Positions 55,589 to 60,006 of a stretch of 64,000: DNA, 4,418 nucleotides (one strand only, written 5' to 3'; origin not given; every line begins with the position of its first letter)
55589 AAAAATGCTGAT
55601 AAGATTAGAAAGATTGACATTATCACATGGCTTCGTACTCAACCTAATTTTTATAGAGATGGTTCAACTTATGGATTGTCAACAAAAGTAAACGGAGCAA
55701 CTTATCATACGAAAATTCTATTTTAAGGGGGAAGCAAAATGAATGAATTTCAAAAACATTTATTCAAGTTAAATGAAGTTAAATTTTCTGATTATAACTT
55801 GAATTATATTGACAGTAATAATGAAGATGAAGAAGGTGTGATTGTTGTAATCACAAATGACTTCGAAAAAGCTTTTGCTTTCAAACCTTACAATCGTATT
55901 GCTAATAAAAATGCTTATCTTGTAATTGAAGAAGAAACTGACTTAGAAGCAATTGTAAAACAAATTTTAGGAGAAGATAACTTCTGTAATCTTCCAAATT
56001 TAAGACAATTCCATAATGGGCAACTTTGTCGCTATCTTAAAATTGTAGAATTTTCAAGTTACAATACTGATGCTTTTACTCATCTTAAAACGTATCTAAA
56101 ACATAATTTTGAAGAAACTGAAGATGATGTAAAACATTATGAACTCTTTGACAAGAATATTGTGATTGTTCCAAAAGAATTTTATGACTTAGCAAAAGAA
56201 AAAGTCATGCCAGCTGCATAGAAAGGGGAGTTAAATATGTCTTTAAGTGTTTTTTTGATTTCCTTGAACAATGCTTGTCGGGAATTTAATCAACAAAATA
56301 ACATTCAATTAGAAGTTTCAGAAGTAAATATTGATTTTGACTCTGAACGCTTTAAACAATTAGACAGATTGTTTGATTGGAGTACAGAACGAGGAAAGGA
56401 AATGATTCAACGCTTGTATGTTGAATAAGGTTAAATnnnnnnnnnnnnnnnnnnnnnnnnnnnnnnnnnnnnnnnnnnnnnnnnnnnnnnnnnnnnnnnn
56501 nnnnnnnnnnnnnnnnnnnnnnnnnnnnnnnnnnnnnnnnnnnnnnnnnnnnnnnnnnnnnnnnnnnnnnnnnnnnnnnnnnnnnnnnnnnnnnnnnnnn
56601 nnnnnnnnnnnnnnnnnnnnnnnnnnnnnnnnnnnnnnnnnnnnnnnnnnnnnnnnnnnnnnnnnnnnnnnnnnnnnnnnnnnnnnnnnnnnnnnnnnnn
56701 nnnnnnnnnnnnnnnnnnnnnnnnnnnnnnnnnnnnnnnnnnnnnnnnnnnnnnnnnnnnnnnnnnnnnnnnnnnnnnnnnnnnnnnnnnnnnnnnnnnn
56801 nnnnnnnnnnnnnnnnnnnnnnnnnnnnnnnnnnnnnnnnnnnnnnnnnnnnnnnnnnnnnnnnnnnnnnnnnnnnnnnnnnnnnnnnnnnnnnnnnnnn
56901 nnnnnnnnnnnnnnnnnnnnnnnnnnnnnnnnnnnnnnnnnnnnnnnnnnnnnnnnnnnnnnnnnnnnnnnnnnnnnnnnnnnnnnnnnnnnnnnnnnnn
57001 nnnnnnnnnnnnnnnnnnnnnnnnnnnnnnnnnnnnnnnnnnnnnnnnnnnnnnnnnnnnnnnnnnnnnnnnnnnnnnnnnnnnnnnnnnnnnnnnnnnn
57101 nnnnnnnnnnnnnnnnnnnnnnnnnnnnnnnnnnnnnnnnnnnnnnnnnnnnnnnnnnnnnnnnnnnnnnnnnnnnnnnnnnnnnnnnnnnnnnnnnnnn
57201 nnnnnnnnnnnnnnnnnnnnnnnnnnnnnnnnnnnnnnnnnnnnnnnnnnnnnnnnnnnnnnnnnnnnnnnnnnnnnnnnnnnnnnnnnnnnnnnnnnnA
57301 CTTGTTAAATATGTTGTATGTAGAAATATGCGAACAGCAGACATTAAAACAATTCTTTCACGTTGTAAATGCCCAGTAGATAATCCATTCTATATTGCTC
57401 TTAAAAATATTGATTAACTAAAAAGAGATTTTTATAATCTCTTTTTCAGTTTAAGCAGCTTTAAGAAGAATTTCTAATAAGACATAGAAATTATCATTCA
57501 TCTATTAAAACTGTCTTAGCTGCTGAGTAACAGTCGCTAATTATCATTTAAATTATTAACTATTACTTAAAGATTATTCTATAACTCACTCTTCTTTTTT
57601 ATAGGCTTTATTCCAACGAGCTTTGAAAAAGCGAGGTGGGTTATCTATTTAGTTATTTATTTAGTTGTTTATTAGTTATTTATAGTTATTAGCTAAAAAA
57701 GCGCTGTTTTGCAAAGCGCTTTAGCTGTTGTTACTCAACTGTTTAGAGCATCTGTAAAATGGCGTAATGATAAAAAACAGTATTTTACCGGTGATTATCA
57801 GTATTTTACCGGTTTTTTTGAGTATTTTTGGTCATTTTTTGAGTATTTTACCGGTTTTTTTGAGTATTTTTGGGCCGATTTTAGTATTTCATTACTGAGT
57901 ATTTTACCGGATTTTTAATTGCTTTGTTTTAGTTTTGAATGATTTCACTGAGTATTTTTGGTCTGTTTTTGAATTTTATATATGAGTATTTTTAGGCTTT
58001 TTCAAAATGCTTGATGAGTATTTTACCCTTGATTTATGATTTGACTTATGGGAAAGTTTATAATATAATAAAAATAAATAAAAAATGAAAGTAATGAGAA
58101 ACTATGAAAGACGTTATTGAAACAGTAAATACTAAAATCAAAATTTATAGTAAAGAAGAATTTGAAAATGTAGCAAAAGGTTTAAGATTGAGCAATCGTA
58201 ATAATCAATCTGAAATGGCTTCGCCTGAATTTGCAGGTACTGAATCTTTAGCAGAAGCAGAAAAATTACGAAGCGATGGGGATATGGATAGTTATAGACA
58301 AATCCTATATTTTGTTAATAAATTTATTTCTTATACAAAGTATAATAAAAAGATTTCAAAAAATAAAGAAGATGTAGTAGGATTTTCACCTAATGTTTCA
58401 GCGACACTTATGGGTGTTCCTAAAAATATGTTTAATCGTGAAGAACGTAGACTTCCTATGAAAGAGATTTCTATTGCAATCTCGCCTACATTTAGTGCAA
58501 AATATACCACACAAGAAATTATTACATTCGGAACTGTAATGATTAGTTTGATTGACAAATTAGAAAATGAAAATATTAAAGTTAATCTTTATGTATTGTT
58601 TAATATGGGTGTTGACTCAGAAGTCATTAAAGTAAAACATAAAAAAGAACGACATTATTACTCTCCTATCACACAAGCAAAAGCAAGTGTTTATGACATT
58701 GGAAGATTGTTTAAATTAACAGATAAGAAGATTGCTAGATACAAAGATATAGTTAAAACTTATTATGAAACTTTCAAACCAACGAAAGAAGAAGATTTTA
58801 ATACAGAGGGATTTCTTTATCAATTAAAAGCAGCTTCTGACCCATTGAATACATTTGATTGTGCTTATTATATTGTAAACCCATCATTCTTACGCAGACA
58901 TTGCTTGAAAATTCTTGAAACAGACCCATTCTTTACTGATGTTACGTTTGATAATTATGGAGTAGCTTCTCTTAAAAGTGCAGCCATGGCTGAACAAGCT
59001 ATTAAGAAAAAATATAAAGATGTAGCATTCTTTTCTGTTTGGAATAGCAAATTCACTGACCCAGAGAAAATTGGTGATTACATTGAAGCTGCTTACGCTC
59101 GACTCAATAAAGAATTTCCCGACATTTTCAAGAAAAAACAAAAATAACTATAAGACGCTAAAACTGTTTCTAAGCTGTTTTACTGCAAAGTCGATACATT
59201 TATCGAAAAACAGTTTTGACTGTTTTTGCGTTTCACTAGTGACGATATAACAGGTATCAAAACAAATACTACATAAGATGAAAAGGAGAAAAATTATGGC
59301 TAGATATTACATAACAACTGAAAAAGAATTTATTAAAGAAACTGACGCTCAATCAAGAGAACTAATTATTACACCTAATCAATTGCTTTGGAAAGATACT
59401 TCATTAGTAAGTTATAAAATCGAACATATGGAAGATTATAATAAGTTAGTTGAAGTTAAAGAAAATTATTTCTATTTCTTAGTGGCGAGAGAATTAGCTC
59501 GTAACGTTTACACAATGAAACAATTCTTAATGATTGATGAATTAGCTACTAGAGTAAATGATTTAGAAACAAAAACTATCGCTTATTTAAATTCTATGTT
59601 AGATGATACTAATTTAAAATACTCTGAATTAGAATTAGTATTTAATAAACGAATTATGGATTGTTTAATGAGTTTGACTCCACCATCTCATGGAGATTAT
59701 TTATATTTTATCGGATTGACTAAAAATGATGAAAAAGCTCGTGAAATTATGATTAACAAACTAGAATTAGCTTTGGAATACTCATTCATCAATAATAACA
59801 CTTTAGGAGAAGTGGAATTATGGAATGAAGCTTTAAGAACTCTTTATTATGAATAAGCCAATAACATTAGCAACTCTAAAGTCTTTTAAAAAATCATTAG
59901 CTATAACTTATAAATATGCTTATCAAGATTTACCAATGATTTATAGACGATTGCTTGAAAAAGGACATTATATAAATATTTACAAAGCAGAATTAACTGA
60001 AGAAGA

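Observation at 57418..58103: Largest non-coding region: AT-rich 11-nt tandem repeats followed by a 10-copy, 21-bp-phased iteron-like array (candidate origin or nucleoprotein assembly site)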

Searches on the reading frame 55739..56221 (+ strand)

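Call 9: search_protein_families(library=pfam, proteins=[window:55739-56221:+], max_evalue=0.01)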
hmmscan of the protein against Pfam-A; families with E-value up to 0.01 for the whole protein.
window:55739-56221:+ (160 aa): 0 families

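Call 10: search_protein_families(library=phrogs, proteins=[window:55739-56221:+], max_evalue=0.001)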
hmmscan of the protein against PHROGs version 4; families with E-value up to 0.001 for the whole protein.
window:55739-56221:+ (160 aa): 0 families

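Call 55: search_protein_families(library=ncbifam, proteins=[window:55739-56221:+], max_evalue=0.1)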
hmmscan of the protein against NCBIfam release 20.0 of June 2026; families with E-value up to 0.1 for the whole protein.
window:55739-56221:+ (160 aa): 1 family
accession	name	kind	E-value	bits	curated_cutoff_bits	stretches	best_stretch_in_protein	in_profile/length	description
TIGR00071.1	hisT_truA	equivalog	0.033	13.9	142.85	1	38-107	95-166/228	tRNA pseudouridine(38-40) synthase TruA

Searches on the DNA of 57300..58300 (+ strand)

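Call 4: search_dna_similar(query=window:57300-58300:+, collection=phages, mode=distant, max_rows=30)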
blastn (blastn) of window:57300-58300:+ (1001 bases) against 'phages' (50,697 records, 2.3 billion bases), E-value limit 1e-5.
No match.

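Call 21: search_rna_families(source=window, start=57300, end=58200, threshold=evalue, max_evalue=10)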
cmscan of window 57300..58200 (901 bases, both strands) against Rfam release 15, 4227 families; matches with E-value up to 10: 10.
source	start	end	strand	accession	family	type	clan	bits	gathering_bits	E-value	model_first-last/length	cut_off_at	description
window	57698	57768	+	RF00436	UnaL2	Cis-reg;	-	21.5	55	0.3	1-54/54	no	UnaL2 LINE 3' element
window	57447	57513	-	RF00611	SNORD111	Gene; snRNA; snoRNA; CD-box;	-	20.4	46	1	1-89/89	no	Small nucleolar RNA SNORD111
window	57398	57467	-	RF03912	mir-4659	Gene; miRNA;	-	18.4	92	1.2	1-73/73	no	mir-4659 microRNA precursor family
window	57657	57710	+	RF02396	sau-5949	Gene; sRNA;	-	17.7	56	7.4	1-59/59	no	Staphylococcus sRNA sau-5949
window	57422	57505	-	RF00042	CopA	Gene; antisense;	-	16.6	60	5.3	1-92/92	no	CopA-like RNA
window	57410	57445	+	RF03146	RAGATH-9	Gene; sRNA;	-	16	75.2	5.6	1-173/173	no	RAGATH-9 RNA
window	57766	57819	-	RF03378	mir-7398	Gene; miRNA;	-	15.1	44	8.6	1-60/60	no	mir-7398 microRNA precursor family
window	57913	57948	-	RF01335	CRISPR-DR22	Gene; CRISPR;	-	14.7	50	4.6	1-36/36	no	CRISPR RNA direct repeat element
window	57471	57511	+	RF01319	CRISPR-DR6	Gene; CRISPR;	-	14.5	39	10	1-30/30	no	CRISPR RNA direct repeat element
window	57455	57526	+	RF00811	mir-84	Gene; miRNA;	-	13.5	60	7.2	1-75/75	no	mir-84 microRNA precursor family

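Call 105: search_dna_similar(query=window:57600-58103:+, collection=plasmids, mode=distant, max_evalue=0.001, max_rows=10)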
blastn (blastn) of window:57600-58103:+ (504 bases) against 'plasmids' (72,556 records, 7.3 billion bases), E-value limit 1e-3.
No match.

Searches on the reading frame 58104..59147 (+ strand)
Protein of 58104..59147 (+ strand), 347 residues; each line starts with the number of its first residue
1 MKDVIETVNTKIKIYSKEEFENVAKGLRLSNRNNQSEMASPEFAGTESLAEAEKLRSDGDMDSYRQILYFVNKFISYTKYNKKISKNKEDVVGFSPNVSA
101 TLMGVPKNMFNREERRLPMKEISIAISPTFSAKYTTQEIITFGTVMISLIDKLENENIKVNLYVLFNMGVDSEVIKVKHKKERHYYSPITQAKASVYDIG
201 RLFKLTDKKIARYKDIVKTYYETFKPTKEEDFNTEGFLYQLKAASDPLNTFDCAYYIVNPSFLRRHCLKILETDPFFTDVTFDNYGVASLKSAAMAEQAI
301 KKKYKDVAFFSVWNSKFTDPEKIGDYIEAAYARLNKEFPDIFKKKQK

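Call 9: search_protein_families(library=pfam, proteins=[window:58104-59147:+], max_evalue=0.01)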
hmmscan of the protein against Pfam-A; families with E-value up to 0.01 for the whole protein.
window:58104-59147:+ (347 aa): 1 family
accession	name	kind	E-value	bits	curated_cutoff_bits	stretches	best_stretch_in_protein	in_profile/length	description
PF23822.1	DUF7192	-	2.1e-19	70.4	27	2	28-173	30-177/281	Domain of unknown function (DUF7192)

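Call 10: search_protein_families(library=phrogs, proteins=[window:58104-59147:+], max_evalue=0.001)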
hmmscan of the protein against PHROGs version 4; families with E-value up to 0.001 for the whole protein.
window:58104-59147:+ (347 aa): 1 family
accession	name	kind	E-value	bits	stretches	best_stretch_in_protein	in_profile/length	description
phrog_1909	-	unknown function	3e-24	86.8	2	18-167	23-176/287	-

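Call 15: find_related_loci(query=window:58104-59147:+, collection=viral_contigs, flank=4000)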
Query window:58104-59147:+ (347 aa) in viral_contigs; peptide patterns used: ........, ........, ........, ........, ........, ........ (x = any residue, [..] = any of these).
12 stretches matched a pattern; 3 encode a relative of the query (tblastn E <= 1e-3); 3 distinct loci.
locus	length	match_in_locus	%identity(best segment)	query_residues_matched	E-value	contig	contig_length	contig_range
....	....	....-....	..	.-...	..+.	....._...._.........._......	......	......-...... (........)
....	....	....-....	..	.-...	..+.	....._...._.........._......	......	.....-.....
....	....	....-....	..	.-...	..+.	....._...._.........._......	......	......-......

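Call 44: search_dna_similar(query=window:58104-59147:+, collection=phages, mode=protein, max_evalue=0.001, max_rows=15)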
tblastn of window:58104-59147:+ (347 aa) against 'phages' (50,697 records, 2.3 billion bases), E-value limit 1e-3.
Records with a match: 240; places in all: 240; records where one place covers at least 80% of the query: 8.
Best place of each record, by identity: <60% 240.
By first word of the organism name: Staphylococcus 236; Lactobacillus 2; Enterococcus 1; Clostridium 1.
By host as written in the record: Staphylococcus aureus 85; - 29; Staphylococcus carnosus TM300 17; Staphylococcus sp. 17; Staphylococcus xylosus M1997-2/10 8; Staphylococcus aureus ATCC 25923 6; Staphylococcus 6; Staphylococcus ureilyticus ATCC49330 4; and 46 more.
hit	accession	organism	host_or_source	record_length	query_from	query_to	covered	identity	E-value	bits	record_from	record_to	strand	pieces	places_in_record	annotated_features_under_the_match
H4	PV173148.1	Enterococcus phage vB_CECAV_04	Enterococcus cecorum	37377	12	286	59%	36.9%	8e-16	134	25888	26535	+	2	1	hypothetical protein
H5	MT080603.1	Staphylococcus phage vB_SauM_EW9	Staphylococcus carnosus TM300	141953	12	308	86%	25.1%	1e-16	87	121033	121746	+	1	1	record has no annotation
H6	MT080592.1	Staphylococcus phage vB_SauM_EW3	Staphylococcus carnosus TM300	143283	12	308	86%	25.1%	1e-16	87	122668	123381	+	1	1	record has no annotation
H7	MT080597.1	Staphylococcus phage vB_SauM_EW5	Staphylococcus carnosus TM300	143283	12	308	86%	25.1%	1e-16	87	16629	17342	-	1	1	record has no annotation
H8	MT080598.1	Staphylococcus phage vB_SauM_EW6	Staphylococcus carnosus TM300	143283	12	308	86%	25.1%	1e-16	87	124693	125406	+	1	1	record has no annotation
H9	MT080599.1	Staphylococcus phage vB_SauM_EW7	Staphylococcus carnosus TM300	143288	12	308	86%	25.1%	1e-16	87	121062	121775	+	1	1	record has no annotation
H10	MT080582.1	Staphylococcus phage vB_SauM_EW1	Staphylococcus carnosus TM300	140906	12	308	86%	24.7%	8e-16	85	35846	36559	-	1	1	record has no annotation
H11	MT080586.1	Staphylococcus phage vB_SauM_EW2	Staphylococcus carnosus TM300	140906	12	308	86%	24.7%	8e-16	85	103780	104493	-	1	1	record has no annotation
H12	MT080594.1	Staphylococcus phage vB_SauM_EW4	Staphylococcus carnosus TM300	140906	12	308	86%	24.7%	8e-16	85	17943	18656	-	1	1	record has no annotation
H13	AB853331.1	Staphylococcus phage S25-4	isolated from the sewage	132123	19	308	69%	30.5%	1e-8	120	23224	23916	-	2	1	hypothetical protein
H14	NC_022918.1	Staphylococcus phage S25-4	isolated from the sewage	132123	19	308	69%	30.5%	1e-8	120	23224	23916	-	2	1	hypothetical protein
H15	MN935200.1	Staphylococcus phage VTCCBPA116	Staphylococcus sp.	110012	19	308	69%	30.5%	4e-8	117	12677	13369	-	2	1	record has no annotation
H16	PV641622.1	Staphylococcus phage St14.GH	Staphylococcus aureus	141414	19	308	69%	30.5%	4e-8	117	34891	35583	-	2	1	hypothetical protein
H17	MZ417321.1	Staphylococcus phage PG-2021_18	Staphylococcus xylosus M1997-2/10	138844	12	286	79%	25.6%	1e-16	87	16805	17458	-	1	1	record has no annotation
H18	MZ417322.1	Staphylococcus phage PG-2021_19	Mammaliicoccus vitulinus C5817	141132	12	286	79%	25.6%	1e-16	87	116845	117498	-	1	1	record has no annotation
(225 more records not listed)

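Call 55: search_protein_families(library=ncbifam, proteins=[window:58104-59147:+], max_evalue=0.1)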
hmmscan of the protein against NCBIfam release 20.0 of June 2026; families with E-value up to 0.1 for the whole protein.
window:58104-59147:+ (347 aa): 0 families

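Call 77: get_annotated_region(hit=H16, flank=3000)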
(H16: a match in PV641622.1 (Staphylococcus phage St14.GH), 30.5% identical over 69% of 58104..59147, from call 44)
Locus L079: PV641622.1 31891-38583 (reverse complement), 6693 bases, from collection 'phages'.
description: Staphylococcus phage St14.GH, complete genome.
organism: Staphylococcus phage St14.GH (NCBI taxid 3423645)
taxonomy: Viruses
host: Staphylococcus aureus; source: hospital sewage water; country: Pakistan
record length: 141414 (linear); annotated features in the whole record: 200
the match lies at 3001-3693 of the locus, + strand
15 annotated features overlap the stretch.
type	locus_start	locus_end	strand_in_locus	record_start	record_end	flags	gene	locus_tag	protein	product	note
CDS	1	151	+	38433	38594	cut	-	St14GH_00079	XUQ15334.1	hypothetical protein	-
CDS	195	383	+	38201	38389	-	-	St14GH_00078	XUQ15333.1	hypothetical protein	-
CDS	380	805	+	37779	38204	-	-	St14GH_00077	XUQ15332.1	deoxyuridine 5'-triphosphate nucleotidohydrolase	-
CDS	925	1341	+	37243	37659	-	-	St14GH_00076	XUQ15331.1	nucleotide kinase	-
CDS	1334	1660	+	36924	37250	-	-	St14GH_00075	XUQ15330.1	hypothetical protein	-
CDS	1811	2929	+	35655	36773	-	-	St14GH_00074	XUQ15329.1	AAA family ATPase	-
CDS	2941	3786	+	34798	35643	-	-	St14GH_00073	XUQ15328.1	hypothetical protein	-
CDS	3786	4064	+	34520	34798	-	-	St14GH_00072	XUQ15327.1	membrane protein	-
CDS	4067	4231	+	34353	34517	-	-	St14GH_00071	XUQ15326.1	RinB-like transcriptional activator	-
CDS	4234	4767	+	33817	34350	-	-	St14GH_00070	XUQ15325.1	hypothetical protein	-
CDS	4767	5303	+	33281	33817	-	-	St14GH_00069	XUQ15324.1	hypothetical protein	-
CDS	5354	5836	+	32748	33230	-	-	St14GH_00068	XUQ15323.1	hypothetical protein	-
CDS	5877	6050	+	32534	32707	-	-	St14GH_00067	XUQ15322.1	putative transglycosylase SceD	-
CDS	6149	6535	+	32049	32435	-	-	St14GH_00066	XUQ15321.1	hypothetical protein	-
CDS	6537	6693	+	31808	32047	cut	-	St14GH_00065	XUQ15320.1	hypothetical protein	-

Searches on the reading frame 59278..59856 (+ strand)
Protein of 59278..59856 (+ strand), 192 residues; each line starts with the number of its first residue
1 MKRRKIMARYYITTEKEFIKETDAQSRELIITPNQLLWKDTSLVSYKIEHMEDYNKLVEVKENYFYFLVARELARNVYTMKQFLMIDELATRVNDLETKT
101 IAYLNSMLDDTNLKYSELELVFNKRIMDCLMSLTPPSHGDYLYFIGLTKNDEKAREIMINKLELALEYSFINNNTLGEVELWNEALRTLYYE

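Call 9: search_protein_families(library=pfam, proteins=[window:59278-59856:+], max_evalue=0.01)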
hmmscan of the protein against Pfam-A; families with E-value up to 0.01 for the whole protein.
window:59278-59856:+ (192 aa): 0 families

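Call 10: search_protein_families(library=phrogs, proteins=[window:59278-59856:+], max_evalue=0.001)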
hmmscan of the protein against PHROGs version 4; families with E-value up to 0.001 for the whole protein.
window:59278-59856:+ (192 aa): 0 families

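Call 55: search_protein_families(library=ncbifam, proteins=[window:59278-59856:+], max_evalue=0.1)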
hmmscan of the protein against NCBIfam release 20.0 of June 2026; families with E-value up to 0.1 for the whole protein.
window:59278-59856:+ (192 aa): 1 family
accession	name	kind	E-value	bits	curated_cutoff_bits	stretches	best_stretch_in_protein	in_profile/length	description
NF011144.0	PRK14555.2-2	equivalog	0.042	13.9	281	0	42-81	6-44/149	RNA-binding protein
